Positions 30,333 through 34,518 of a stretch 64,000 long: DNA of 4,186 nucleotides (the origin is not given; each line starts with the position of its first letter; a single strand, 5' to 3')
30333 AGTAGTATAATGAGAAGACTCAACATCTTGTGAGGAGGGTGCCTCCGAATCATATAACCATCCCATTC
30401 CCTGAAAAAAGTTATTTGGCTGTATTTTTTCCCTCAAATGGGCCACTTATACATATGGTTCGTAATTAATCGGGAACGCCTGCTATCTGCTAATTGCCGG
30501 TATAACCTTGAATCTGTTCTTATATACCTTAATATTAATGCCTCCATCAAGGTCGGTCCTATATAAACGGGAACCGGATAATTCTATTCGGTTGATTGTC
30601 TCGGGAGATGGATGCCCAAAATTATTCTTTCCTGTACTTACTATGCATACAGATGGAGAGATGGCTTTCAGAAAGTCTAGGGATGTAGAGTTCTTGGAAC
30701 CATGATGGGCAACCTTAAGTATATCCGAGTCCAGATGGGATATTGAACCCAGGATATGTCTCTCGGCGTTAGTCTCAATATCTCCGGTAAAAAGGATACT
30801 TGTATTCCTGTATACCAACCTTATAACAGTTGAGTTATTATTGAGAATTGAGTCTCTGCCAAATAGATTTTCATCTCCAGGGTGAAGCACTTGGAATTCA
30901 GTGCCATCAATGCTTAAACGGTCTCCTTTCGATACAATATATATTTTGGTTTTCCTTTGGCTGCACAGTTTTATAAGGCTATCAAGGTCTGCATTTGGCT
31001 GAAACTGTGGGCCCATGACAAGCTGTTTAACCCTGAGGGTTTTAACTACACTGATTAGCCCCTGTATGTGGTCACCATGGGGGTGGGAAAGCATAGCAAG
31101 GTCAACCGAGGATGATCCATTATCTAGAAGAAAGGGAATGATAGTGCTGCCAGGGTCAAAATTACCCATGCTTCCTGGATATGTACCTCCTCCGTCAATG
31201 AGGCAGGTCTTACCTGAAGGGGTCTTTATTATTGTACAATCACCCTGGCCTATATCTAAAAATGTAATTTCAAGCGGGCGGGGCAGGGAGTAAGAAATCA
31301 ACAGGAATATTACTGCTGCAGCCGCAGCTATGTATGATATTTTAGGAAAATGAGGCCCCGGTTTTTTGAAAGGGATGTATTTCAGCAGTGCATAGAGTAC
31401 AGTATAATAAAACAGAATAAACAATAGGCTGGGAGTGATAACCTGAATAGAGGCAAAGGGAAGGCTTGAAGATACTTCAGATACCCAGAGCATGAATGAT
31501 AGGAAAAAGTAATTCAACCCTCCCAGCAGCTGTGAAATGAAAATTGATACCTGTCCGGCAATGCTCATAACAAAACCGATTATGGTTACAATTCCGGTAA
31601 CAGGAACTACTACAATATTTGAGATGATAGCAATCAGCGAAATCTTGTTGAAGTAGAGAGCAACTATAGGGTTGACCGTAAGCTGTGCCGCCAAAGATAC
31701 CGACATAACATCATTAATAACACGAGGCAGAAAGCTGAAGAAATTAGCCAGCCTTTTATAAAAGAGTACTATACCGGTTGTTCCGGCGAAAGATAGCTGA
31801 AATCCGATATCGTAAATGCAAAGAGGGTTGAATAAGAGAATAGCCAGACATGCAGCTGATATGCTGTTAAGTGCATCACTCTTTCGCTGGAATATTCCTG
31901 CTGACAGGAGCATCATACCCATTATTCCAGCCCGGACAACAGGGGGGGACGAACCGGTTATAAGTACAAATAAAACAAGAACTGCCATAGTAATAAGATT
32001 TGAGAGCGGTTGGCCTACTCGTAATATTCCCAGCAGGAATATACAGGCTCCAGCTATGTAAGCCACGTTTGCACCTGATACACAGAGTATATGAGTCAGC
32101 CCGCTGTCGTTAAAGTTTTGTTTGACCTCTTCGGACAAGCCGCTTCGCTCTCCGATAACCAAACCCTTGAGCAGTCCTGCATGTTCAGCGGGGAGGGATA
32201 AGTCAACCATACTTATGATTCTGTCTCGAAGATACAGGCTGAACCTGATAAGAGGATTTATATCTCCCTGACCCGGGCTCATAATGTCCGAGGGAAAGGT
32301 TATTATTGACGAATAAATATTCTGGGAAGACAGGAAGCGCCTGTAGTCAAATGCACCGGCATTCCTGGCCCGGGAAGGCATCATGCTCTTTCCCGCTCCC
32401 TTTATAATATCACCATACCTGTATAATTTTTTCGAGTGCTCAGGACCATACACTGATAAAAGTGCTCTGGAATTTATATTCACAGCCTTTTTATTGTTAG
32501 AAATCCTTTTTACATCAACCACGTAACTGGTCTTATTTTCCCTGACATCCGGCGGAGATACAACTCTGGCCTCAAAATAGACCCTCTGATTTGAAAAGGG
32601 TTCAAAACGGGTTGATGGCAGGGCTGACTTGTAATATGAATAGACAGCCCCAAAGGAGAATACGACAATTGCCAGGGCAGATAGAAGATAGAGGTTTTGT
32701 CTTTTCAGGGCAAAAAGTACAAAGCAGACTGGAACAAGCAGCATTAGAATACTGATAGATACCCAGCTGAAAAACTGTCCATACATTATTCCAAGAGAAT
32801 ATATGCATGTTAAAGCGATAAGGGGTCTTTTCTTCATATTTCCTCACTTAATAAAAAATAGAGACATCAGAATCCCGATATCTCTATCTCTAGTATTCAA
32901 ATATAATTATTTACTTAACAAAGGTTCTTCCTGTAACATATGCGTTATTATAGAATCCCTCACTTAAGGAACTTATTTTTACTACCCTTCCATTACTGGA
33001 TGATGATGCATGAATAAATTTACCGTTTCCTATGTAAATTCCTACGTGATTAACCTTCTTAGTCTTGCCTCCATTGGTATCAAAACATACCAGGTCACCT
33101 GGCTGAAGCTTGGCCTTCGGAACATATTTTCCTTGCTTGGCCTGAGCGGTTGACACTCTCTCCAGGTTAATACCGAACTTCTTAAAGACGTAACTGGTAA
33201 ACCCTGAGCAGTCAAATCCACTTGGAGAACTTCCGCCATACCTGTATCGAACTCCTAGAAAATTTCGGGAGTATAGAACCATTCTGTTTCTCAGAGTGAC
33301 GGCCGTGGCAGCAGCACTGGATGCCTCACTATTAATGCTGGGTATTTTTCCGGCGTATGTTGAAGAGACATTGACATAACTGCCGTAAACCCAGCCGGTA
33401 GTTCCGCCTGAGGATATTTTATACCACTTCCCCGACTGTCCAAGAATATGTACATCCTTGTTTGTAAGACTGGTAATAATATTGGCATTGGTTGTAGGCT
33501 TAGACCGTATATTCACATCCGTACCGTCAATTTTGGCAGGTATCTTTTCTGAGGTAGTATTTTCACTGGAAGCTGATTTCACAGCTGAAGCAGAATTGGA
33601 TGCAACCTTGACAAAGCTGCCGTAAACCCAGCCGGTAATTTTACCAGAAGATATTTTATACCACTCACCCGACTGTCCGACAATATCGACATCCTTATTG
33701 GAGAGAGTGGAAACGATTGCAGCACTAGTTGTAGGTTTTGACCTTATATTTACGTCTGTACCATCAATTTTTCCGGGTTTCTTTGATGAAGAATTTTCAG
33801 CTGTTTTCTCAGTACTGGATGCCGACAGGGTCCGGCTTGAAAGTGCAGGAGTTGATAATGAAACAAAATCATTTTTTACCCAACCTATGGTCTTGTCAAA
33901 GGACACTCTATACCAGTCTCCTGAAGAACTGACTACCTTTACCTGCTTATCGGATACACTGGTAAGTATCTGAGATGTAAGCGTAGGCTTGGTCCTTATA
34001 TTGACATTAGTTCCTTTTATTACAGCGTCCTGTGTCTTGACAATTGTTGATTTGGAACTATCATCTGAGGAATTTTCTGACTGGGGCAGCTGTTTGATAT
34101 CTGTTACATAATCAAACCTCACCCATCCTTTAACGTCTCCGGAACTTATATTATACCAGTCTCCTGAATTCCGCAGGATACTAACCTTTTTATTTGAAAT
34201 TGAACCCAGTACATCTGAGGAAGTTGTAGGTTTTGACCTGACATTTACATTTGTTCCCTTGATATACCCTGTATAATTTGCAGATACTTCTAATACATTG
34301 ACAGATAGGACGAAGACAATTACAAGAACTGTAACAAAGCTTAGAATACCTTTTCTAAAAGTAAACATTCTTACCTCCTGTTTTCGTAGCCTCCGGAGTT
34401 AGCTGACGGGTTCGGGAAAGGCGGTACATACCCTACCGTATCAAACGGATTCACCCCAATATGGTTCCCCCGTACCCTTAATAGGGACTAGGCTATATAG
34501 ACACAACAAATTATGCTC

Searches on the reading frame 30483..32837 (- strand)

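Call 60: search_protein_families(library=pfam, proteins=[window:30483-32837:-], max_evalue=0.00001)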
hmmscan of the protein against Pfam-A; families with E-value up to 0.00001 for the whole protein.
window:30483-32837:- (784 aa): 3 families
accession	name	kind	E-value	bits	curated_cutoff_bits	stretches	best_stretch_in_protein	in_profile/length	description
PF03772.21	Competence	-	2.6e-63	214.4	23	1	226-488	1-267/270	Competence protein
PF13567.11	DUF4131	-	3.7e-28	98.7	31.6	1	22-178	5-157/165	Domain of unknown function (DUF4131)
PF00753.33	Lactamase_B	-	1.4e-09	38.6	22.7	1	529-733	3-192/196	Metallo-beta-lactamase superfamily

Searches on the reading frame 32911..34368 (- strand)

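Call 60: search_protein_families(library=pfam, proteins=[window:32911-34368:-], max_evalue=0.00001)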
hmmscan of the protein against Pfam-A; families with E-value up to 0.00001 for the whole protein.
window:32911-34368:- (485 aa): 4 families
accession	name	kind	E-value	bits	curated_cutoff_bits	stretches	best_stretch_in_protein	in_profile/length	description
PF08239.17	SH3_3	-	1.1e-42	144.4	27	4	284-332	2-53/54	Bacterial SH3 domain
PF00877.26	NLPC_P60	-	8.3e-31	106.5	23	1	372-479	1-102/105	NlpC/P60 family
PF06347.19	SH3_4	-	2.8e-25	88.3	24.1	0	283-330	3-52/56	Bacterial SH3 domain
PF07653.23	SH3_2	-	4.7e-10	39.5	21.8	0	299-334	16-54/55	Variant SH3 domain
